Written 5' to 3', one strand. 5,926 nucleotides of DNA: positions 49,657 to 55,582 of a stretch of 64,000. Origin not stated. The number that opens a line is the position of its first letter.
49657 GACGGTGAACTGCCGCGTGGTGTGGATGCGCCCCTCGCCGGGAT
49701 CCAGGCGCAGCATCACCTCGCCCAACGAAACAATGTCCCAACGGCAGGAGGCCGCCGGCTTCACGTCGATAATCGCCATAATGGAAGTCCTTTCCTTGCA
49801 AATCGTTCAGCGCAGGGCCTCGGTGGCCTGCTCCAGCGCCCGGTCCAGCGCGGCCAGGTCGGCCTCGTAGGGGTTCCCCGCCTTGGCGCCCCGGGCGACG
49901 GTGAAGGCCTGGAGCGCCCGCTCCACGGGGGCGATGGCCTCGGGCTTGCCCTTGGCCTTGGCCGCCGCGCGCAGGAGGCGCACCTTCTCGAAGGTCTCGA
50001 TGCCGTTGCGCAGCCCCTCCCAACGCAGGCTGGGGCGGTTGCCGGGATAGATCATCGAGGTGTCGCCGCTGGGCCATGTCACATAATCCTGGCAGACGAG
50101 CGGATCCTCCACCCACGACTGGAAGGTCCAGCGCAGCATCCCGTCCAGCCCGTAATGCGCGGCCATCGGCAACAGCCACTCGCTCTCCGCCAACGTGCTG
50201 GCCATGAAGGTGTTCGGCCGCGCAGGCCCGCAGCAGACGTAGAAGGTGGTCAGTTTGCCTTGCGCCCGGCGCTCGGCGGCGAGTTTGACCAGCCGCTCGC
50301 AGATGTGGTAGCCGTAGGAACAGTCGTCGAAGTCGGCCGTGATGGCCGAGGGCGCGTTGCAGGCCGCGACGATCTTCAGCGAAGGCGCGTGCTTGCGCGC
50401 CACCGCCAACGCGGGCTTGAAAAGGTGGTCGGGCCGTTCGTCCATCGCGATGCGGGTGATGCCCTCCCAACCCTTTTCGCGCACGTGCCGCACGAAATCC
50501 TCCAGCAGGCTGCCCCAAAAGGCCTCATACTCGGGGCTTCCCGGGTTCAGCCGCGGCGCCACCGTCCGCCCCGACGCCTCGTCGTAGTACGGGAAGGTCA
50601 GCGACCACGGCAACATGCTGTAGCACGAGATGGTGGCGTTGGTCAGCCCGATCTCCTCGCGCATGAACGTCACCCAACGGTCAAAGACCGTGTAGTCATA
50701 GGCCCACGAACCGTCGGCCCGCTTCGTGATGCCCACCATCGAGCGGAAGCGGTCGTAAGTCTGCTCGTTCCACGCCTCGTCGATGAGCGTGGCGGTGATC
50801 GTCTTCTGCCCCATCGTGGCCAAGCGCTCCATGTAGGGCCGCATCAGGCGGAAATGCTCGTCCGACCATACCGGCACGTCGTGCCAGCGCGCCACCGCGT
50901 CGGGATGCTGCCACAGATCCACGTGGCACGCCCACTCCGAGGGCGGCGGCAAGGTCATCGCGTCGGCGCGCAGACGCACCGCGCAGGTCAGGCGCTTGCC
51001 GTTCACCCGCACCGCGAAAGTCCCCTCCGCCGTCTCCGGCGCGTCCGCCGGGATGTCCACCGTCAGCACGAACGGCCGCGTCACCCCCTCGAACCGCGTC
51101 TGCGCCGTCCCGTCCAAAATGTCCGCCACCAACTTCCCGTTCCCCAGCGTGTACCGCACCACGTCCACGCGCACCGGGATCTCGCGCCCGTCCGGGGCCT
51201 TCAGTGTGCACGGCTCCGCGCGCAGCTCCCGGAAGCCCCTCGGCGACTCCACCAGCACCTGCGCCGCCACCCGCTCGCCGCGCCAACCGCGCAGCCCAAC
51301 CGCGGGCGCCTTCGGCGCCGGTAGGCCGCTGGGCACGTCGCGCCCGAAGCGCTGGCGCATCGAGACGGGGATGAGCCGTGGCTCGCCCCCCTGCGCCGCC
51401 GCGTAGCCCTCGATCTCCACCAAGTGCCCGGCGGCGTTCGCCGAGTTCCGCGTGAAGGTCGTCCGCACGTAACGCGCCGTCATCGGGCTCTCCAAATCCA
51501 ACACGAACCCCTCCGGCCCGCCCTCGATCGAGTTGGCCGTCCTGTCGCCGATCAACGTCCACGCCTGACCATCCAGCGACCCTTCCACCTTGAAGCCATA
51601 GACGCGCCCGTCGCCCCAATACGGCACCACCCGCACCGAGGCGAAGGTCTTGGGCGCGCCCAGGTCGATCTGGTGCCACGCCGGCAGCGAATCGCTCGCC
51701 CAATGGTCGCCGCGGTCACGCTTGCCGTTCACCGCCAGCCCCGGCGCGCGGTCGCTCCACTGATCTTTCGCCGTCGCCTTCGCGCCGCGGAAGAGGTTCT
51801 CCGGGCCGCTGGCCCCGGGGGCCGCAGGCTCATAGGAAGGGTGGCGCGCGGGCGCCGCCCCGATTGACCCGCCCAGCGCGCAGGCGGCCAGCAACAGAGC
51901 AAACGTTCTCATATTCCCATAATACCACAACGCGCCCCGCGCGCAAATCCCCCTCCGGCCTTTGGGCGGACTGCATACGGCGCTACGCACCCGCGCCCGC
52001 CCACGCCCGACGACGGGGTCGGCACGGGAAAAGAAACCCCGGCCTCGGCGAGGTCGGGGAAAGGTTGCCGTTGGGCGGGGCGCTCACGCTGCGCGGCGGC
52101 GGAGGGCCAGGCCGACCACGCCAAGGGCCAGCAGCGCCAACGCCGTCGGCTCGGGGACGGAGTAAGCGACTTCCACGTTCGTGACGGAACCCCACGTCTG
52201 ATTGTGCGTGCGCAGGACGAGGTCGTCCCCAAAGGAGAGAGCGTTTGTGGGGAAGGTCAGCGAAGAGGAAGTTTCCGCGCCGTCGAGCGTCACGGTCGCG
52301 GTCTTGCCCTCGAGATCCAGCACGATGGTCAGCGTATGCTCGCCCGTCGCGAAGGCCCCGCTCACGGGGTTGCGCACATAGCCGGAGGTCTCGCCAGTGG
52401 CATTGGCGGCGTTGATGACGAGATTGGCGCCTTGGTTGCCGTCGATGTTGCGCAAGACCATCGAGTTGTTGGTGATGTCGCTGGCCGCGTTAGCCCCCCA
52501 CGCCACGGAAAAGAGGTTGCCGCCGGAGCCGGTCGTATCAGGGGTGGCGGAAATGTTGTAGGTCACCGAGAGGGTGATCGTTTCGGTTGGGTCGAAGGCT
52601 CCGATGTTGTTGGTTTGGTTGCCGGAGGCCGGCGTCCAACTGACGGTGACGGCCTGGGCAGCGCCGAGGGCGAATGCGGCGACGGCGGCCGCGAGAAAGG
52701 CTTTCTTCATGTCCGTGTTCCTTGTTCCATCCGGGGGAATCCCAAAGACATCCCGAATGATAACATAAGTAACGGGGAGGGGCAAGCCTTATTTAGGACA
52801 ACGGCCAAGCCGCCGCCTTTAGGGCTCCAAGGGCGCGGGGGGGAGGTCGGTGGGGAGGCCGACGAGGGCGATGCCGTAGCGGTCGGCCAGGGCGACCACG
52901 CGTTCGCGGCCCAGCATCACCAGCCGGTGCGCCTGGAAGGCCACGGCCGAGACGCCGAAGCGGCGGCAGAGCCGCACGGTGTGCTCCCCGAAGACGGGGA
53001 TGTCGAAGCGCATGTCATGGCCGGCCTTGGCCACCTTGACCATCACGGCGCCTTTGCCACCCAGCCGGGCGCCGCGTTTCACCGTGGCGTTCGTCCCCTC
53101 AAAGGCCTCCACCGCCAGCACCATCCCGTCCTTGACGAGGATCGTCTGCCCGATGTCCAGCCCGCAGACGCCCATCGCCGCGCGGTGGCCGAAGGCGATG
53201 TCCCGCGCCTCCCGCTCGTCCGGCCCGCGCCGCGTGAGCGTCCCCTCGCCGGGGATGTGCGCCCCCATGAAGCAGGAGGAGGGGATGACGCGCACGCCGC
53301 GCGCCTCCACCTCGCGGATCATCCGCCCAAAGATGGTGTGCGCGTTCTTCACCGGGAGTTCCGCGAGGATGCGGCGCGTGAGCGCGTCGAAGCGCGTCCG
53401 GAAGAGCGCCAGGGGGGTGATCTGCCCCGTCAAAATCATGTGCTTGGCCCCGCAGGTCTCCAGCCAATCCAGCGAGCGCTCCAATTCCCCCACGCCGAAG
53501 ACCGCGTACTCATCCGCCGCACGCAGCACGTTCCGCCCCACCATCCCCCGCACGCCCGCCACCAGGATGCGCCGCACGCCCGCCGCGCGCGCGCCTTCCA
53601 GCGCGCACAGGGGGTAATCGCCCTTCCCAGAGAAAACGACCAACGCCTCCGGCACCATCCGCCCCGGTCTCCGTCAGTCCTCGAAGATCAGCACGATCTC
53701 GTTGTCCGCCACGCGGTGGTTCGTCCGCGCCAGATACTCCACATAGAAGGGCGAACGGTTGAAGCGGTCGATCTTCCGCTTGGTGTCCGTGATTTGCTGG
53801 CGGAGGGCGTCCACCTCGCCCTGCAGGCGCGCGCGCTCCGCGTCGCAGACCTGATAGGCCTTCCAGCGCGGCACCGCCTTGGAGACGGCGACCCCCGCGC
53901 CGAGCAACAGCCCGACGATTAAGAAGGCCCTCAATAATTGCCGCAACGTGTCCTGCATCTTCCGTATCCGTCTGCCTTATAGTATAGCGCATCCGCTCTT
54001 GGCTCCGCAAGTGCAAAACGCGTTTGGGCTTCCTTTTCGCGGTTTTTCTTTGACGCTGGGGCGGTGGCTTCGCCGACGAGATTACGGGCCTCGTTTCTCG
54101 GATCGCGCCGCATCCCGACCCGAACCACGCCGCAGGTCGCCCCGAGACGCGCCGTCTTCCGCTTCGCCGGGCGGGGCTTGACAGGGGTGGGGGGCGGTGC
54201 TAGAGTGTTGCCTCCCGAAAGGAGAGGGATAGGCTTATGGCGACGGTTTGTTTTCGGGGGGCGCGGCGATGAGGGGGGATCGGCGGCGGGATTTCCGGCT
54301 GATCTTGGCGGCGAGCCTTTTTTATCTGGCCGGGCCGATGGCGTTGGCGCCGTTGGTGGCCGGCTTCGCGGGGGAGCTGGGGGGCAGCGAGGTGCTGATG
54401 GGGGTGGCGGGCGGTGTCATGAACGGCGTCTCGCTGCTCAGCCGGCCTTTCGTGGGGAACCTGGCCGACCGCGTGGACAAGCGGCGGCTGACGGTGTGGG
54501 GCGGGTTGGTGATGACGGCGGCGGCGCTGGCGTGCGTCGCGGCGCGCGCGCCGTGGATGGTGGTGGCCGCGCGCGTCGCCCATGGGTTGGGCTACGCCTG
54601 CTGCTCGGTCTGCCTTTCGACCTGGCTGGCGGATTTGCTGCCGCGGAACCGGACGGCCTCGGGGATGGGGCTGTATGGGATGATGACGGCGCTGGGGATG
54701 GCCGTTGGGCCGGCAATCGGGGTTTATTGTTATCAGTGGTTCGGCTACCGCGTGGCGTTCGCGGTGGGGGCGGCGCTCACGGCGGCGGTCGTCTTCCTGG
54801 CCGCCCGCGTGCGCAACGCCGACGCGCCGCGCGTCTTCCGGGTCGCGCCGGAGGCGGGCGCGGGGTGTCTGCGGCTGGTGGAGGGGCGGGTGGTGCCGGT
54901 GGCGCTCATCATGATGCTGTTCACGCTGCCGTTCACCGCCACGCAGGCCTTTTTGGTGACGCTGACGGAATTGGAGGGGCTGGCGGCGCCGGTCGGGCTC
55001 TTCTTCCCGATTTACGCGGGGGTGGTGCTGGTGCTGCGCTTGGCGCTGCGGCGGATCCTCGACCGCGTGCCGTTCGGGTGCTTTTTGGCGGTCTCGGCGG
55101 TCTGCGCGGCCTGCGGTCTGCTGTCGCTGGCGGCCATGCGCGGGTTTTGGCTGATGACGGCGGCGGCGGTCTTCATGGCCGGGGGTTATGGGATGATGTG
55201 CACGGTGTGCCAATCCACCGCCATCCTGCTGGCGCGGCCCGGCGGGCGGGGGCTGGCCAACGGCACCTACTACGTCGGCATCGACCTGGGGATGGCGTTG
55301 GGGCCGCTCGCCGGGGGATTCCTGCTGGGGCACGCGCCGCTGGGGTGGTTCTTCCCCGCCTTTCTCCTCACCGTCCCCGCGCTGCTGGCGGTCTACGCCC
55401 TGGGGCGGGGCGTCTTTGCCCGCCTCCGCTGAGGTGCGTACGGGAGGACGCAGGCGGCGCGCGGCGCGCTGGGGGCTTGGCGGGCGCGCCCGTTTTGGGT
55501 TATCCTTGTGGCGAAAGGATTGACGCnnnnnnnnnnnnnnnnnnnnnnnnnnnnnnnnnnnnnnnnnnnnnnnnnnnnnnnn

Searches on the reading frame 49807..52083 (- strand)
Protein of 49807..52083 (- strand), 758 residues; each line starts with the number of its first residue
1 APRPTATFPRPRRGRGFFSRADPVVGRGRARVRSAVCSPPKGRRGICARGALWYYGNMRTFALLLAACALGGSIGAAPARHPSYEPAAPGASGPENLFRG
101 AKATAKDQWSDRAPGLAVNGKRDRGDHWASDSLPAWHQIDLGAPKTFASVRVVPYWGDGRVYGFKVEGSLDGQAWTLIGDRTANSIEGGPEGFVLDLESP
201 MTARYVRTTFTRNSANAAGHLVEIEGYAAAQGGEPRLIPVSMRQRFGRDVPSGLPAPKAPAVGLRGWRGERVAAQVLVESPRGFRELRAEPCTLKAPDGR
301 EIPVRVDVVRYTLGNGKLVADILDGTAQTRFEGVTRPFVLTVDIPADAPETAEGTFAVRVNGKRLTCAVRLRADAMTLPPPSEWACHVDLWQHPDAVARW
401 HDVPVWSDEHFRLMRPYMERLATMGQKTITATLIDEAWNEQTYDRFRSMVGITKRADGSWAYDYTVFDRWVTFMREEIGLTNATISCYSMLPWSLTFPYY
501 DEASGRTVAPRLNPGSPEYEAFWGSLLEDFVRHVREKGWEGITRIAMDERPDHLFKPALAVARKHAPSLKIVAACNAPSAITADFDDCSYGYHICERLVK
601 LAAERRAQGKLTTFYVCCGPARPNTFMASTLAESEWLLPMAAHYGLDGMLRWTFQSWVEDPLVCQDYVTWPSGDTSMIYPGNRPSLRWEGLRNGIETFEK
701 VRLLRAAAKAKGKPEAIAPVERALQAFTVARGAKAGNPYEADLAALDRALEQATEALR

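Call 11: search_protein_families(library=pfam, proteins=[window:49807-52083:-])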
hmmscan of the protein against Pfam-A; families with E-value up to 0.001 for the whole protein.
window:49807-52083:- (758 aa): 4 families
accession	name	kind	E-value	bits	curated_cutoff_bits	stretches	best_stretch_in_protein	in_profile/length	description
PF13320.12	GH123_cat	-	1.2e-94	317.7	23.1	1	391-704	1-324/324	Glycoside hydrolase 123, catalytic domain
PF00754.31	F5_F8_type_C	-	2.3e-16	60.5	28.2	1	104-223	3-126/127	F5/8 type C domain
PF22633.2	F5_F8_type_C_2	-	2.1e-12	47.9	27.8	1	117-207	2-90/91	NedA-like, galactose-binding domain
PF22680.2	Glyco_hydro_123_N_2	-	5.2e-06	26.8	27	1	262-315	23-79/142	Glycoside hydrolase 123 N-terminal domain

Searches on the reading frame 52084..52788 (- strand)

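Call 11: search_protein_families(library=pfam, proteins=[window:52084-52788:-])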
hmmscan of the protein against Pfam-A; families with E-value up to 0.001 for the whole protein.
window:52084-52788:- (234 aa): 1 family
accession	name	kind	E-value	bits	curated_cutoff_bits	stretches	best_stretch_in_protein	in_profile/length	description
PF07589.16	PEP-CTERM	-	1.3e-06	28.6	20.7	1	210-232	1-24/24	PEP-CTERM motif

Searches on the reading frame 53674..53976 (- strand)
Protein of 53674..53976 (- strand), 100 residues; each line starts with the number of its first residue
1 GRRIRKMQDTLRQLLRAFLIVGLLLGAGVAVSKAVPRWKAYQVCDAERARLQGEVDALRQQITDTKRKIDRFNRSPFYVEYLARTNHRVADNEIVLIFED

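Call 11: search_protein_families(library=pfam, proteins=[window:53674-53976:-])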
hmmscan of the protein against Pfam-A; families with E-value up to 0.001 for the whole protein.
window:53674-53976:- (100 aa): 1 family
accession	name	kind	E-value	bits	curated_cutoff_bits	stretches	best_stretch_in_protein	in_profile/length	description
PF04977.20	DivIC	-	6.6e-07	29.5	28.9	1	38-97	16-76/80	Septum formation initiator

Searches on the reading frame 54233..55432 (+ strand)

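Call 11: search_protein_families(library=pfam, proteins=[window:54233-55432:+])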
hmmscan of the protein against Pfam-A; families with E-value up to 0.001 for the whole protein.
window:54233-55432:+ (399 aa): 5 families
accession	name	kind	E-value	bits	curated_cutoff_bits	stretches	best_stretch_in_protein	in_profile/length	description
PF07690.21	MFS_1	-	2.7e-38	132.2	33.4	2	26-330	3-319/347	Major Facilitator Superfamily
PF12832.13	MFS_1_like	-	3.8e-09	36.5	25.2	1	91-177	283-372/373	MFS_1 like family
PF13347.12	MFS_2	-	2.8e-07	29.9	27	1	17-173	222-387/427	MFS/sugar transport protein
PF00083.30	Sugar_tr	-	4.4e-07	29.6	22.3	1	52-190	44-188/452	Sugar (and other) transporter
PF05977.19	MFS_3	-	5.7e-05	22.2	27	1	74-367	65-369/524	Transmembrane secretion effector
